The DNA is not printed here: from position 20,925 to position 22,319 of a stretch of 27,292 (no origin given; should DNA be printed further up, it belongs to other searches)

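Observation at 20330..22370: Rep_trans-family gene coupled to a GH25-LysM muramidase, with its upstream IR-containing region present in three copies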

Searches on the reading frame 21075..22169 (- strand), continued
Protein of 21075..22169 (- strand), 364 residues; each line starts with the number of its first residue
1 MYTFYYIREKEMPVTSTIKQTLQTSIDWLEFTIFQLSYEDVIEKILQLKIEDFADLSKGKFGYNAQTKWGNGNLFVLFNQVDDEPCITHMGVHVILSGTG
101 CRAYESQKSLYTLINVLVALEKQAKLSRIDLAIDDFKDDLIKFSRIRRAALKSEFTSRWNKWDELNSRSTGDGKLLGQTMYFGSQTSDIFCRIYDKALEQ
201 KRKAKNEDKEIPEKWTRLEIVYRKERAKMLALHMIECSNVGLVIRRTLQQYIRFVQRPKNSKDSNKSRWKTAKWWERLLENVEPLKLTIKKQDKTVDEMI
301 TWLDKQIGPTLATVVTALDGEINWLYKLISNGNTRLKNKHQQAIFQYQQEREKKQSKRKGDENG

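Call 20: find_related_loci(query=A2, collection=genome_contigs, flank=6000)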
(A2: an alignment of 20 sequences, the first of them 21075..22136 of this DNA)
Query A2 (353 aa) in genome_contigs; peptide patterns used: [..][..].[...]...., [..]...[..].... (x = any residue, [..] = any of these).
108 stretches matched a pattern; 56 encode a relative of the query (tblastn E <= 1e-3); 56 distinct loci.
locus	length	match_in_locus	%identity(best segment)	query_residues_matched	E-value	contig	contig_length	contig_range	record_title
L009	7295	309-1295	53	11-338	1e-116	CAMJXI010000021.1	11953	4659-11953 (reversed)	MAG: uncultured Lactobacillus sp. isolate SRR14812344_bin.23_metaWRAP_v1.3_MAG genome assembly, contig: ERZ12298795.1376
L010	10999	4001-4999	51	15-339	2e-114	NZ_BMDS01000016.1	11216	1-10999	Limosilactobacillus caviae strain CCM 8609 sequence16, whole genome shotgun sequence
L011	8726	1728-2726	52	8-336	2e-113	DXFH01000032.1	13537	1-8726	MAG TPA_asm: Candidatus Limosilactobacillus merdigallinarum isolate ChiSxjej3B15-572 ChiSxjej3B15M5__C474093_L13537_SAMN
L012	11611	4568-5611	50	11-341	1e-111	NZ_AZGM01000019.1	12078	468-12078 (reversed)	Limosilactobacillus panis DSM 6035 NODE_35, whole genome shotgun sequence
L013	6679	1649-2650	50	7-339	1e-109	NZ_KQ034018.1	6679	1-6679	Lactobacillus kimbladii strain Hma2 map unlocalized plasmid pHma2p2 Hma2_scaffold13, whole genome shotgun sequence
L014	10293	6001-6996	51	11-342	3e-108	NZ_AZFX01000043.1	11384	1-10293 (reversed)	Lapidilactobacillus concavus DSM 17758 NODE_53, whole genome shotgun sequence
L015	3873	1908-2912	51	7-342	9e-109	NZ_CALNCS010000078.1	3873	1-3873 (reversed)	MAG: Alkalibaculum bacchi isolate SRR1561994_bin.82_CONCOCT_v1.1_MAG ERZ724031.10217, whole genome shotgun sequence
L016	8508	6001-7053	47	1-353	3e-106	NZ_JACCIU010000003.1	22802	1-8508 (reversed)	Lactobacillus sp. Sy-1 contig_3_pilon, whole genome shotgun sequence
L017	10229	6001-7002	45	6-336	2e-100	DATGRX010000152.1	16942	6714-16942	MAG TPA_asm: Bacillota bacterium isolate SMAG_U10462 k141_708361, whole genome shotgun sequence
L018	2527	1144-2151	48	11-345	1e-97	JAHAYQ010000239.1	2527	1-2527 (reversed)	MAG: Myroides sp. isolate MB2.029 k101_913403, whole genome shotgun sequence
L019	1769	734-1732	43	9-342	3e-96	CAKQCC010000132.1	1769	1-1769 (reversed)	MAG: uncultured Lactobacillaceae bacterium isolate REFINED_METABAT215_TOP10_CONTIGS_1500_ASSEMBLY_K77_MERGED__Hadza_PheC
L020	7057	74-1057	53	15-338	3e-118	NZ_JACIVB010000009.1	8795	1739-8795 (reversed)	Limosilactobacillus rudii strain STM3_1 scaffold9, whole genome shotgun sequence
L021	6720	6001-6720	51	10-242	1e-74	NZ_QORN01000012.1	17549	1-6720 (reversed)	Limosilactobacillus walteri strain M31 LR31_S1_L001_R1_001__paired__contig_12, whole genome shotgun sequence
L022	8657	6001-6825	43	74-342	2e-67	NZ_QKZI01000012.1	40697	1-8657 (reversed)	Psychrobacillus insolitus strain DSM 5 Ga0215656_112, whole genome shotgun sequence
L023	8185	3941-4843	37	11-333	4e-62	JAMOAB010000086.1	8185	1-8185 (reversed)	MAG: Bacillota bacterium isolate Bin_63 Bin_63_scaffold_10903, whole genome shotgun sequence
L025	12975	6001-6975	32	5-343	2e-48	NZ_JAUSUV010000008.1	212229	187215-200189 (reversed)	Croceifilum oryzae strain DSM 46876 Ga0454092_08, whole genome shotgun sequence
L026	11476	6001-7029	30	3-345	8e-47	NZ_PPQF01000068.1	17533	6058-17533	Staphylococcus agnetis strain DSM 23656 0a70af5d-77b4-45a3-8691-2709b07f5c2b_c69, whole genome shotgun sequence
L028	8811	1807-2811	31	11-345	5e-45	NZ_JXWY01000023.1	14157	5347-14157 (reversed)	Staphylococcus microti strain DSM 22147 contig_23, whole genome shotgun sequence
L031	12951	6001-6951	29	11-325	2e-40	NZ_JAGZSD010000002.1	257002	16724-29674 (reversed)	MAG: Anaerostipes sp. isolate L2_037_371G1_dasL2_037_371G1_maxbin2.maxbin.035 L2_037_371G1_scaffold_20, whole genome sho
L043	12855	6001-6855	26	10-303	3e-24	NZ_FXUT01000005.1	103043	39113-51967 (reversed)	Listeria costaricensis isolate CLIP201600682, whole genome shotgun sequence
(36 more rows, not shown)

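Call 39: search_solved_structures(query=A2, max_evalue=1, show_alignments=3)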
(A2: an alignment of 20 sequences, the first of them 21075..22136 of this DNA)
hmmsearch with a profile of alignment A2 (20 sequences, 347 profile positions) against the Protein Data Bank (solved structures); distinct sequences matched with E-value up to 1: 5.
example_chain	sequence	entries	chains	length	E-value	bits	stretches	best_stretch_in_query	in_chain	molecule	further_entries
4cij_A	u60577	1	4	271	7.7e-46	159.9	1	8-283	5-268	GST REP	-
4cwc_A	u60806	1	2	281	5e-05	25.7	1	170-225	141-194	REPLICATION INITIATION PROTEIN, REPLICATION INITIATION PROTEIN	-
4cwe_A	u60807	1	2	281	6.1e-05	25.4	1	170-300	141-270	REPLICATION INITIATION PROTEIN, REPLICATION INITIATION PROTEIN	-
3cwb_E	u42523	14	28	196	0.78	11.9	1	71-131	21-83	MITOCHONDRIAL UBIQUINOL-CYTOCHROME C REDUCTASE IRON-SULFUR PROTEIN | Cytochrome b-c1 complex subunit Rieske, mitochondrial | CYTOCHROME B-C1 COMPLEX SUBUNIT 5, 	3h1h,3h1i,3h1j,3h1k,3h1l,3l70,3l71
2kik_A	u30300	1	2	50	0.94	11.6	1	282-322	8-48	Artificial diiron protein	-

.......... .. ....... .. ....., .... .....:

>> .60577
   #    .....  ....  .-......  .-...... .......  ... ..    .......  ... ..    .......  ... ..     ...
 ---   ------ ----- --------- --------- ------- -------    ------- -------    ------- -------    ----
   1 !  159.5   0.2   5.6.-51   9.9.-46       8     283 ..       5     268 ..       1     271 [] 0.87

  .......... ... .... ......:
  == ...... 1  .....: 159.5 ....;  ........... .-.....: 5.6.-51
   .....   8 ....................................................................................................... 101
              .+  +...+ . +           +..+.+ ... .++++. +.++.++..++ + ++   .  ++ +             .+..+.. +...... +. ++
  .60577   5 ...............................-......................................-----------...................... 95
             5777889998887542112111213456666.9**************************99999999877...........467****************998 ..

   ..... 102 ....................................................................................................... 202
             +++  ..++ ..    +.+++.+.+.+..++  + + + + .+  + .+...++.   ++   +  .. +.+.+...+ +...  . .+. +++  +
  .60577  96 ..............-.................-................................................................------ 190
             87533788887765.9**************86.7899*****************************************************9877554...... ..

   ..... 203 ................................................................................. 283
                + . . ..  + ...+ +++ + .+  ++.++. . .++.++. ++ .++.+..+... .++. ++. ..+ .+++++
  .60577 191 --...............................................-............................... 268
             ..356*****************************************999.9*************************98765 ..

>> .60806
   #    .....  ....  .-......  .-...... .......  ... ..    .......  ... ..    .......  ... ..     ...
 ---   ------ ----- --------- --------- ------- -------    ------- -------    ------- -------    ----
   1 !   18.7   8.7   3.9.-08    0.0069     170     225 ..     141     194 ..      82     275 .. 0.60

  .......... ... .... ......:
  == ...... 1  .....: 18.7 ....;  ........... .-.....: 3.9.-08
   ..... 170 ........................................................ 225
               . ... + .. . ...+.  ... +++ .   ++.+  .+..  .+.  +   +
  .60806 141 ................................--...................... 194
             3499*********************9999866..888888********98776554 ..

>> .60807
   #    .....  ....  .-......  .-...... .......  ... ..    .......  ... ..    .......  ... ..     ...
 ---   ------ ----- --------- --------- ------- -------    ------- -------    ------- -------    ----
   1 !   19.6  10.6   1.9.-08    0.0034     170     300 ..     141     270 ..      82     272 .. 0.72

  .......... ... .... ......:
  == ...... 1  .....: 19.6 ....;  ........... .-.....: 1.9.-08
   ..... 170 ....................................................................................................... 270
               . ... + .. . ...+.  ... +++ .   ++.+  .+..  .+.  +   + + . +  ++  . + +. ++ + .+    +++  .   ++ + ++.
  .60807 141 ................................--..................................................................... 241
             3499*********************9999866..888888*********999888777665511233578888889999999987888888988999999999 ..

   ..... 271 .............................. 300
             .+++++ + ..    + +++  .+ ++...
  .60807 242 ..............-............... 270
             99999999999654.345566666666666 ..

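Call 44: search_protein_families(library=phrogs, proteins=[window:21075-22136:-], max_evalue=0.001)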
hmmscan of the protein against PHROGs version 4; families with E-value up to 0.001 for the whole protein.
window:21075-22136:- (353 aa): 2 families
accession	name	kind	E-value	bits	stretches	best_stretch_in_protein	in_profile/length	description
phrog_453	-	DNA, RNA and nucleotide metabolism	1.8e-29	104.4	1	10-335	114-422/447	replication initiation protein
phrog_16222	-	unknown function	6.4e-08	33.4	1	119-192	2-77/193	-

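Call 57: find_encoding_contigs(protein=P0001, flank=6000, max_places=6)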
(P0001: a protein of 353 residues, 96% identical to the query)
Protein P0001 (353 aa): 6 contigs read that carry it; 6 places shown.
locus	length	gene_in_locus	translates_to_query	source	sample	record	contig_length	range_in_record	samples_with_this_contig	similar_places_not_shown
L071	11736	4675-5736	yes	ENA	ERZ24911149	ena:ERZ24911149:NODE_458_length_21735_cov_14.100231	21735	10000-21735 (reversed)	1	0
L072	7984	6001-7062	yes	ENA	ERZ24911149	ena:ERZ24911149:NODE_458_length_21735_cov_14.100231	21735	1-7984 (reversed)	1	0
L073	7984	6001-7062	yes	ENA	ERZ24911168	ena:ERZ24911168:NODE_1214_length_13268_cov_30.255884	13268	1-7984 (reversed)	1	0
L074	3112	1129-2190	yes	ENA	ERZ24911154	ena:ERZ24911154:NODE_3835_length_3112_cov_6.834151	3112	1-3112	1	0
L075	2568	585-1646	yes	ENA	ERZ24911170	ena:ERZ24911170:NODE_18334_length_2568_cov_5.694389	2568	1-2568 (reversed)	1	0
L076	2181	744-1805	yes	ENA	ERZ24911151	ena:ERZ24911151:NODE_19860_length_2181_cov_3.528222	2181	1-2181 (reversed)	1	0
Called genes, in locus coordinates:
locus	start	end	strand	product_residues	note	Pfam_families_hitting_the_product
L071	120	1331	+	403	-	PF01051:Rep3_N, PF21205:Rep3_C, PF06430:L_lactis_RepB_C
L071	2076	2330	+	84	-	-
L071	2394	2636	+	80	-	PF11148:DUF2922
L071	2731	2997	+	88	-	-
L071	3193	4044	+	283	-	PF02899:Phage_int_SAM_1 (weak), PF00589:Phage_integrase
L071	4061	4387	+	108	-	PF00436:SSB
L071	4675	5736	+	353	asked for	PF18106:Rol_Rep_N, PF02486:Rep_trans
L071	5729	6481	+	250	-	PF01183:Glyco_hydro_25 (weak), PF01476:LysM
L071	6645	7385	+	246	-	PF00005:ABC_tran, PF13304:AAA_21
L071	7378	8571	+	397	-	PF05975:EcsB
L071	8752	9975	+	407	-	PF00145:DNA_methylase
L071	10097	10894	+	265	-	-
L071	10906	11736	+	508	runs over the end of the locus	-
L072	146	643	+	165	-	-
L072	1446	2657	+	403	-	PF01051:Rep3_N, PF21205:Rep3_C, PF06430:L_lactis_RepB_C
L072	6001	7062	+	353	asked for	PF18106:Rol_Rep_N, PF02486:Rep_trans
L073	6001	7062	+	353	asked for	PF18106:Rol_Rep_N, PF02486:Rep_trans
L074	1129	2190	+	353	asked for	PF18106:Rol_Rep_N, PF02486:Rep_trans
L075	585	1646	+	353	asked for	PF18106:Rol_Rep_N, PF02486:Rep_trans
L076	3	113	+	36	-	?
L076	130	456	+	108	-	PF00436:SSB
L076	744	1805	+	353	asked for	PF18106:Rol_Rep_N, PF02486:Rep_trans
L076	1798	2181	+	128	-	?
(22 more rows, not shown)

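Call 76: search_protein_families(library=pfam, proteins=[L026:2595-4121:+, L026:7080-8177:+, L026:8871-11366:+, L028:2871-3926:+, L043:2222-3631:+, L043:4318-4815:+, L043:9905-10846:+, L031:7033-8142:+, L025:7600-8748:+, L025:5198-5959:+], max_evalue=0.001)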
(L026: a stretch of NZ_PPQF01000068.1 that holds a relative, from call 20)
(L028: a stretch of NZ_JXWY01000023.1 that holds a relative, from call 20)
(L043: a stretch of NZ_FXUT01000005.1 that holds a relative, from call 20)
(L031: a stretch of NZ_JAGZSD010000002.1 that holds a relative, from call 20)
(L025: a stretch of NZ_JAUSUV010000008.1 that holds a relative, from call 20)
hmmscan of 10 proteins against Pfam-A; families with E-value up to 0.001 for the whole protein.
L026:2595-4121:+ (508 aa): 1 family
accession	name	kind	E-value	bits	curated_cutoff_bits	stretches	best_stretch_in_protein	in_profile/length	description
PF02028.23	BCCT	-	8e-184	612.1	27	1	9-492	1-485/485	BCCT, betaine/carnitine/choline family transporter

L026:7080-8177:+ (365 aa): 1 family
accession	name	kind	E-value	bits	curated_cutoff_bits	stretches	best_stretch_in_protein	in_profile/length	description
PF12642.13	TpcC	-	3.5e-31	109.2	27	1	113-357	1-231/231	Conjugative transposon protein TcpC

L026:8871-11366:+ (831 aa): 2 families
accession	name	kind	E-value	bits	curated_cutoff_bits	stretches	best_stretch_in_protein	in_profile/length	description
PF12846.13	AAA_10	-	9.7e-93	311.5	27.5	1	442-814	3-362/362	AAA-like domain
PF01935.23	DUF87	-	1.4e-06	29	23.2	1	460-655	23-205/220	Helicase HerA, central domain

L028:2871-3926:+ (351 aa): 1 family
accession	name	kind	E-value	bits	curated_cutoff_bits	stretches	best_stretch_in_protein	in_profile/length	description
PF12642.13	TpcC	-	1.4e-30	107.3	27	1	98-342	1-230/231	Conjugative transposon protein TcpC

L043:2222-3631:+ (469 aa): 2 families
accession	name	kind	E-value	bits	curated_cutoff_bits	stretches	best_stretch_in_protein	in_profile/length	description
PF01580.24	FtsK_SpoIIIE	-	1e-05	25.6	24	1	242-325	35-124/221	FtsK/SpoIIIE family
PF01935.23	DUF87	-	0.00046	20.8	23.2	1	246-364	24-113/220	Helicase HerA, central domain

L043:4318-4815:+ (165 aa): 2 families
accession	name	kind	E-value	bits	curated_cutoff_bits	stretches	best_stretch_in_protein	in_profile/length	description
PF12961.13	DUF3850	-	5.5e-21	75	22.9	1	73-144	1-77/77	Domain of unknown function (DUF3850)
PF01381.28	HTH_3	-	1.5e-06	28.6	23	1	15-67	2-52/55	Helix-turn-helix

L043:9905-10846:+ (313 aa): 1 family
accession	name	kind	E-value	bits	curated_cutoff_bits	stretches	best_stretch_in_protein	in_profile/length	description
PF12642.13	TpcC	-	4.9e-34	118.6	27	1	79-308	1-231/231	Conjugative transposon protein TcpC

L031:7033-8142:+ (369 aa): 3 families
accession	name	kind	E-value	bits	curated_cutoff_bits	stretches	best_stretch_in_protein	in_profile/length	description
PF00589.27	Phage_integrase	-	5.2e-18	65.8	27.1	1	177-352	16-171/172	Phage integrase family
PF14659.12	Phage_int_SAM_3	-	1.3e-08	35.4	22.6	1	63-115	1-53/58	Phage integrase, N-terminal SAM-like domain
PF22022.2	Phage_int_M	-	3.2e-06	27.7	27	1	70-154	7-93/96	Phage integrase central domain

L025:7600-8748:+ (382 aa): 3 families
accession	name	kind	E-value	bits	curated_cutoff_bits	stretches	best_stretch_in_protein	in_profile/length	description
PF00589.27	Phage_integrase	-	2.2e-27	96.4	27.1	1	178-365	2-170/172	Phage integrase family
PF14659.12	Phage_int_SAM_3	-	9.2e-12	45.4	22.6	1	65-119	2-55/58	Phage integrase, N-terminal SAM-like domain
PF14657.12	Arm-DNA-bind_4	-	7.1e-10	38.8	22.3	1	11-56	1-46/47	Arm DNA-binding domain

L025:5198-5959:+ (253 aa): 1 family
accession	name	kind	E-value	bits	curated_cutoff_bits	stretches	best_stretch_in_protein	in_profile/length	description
PF00145.23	DNA_methylase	-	7.7e-46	157.4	22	1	2-179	1-169/324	C-5 cytosine-specific DNA methylase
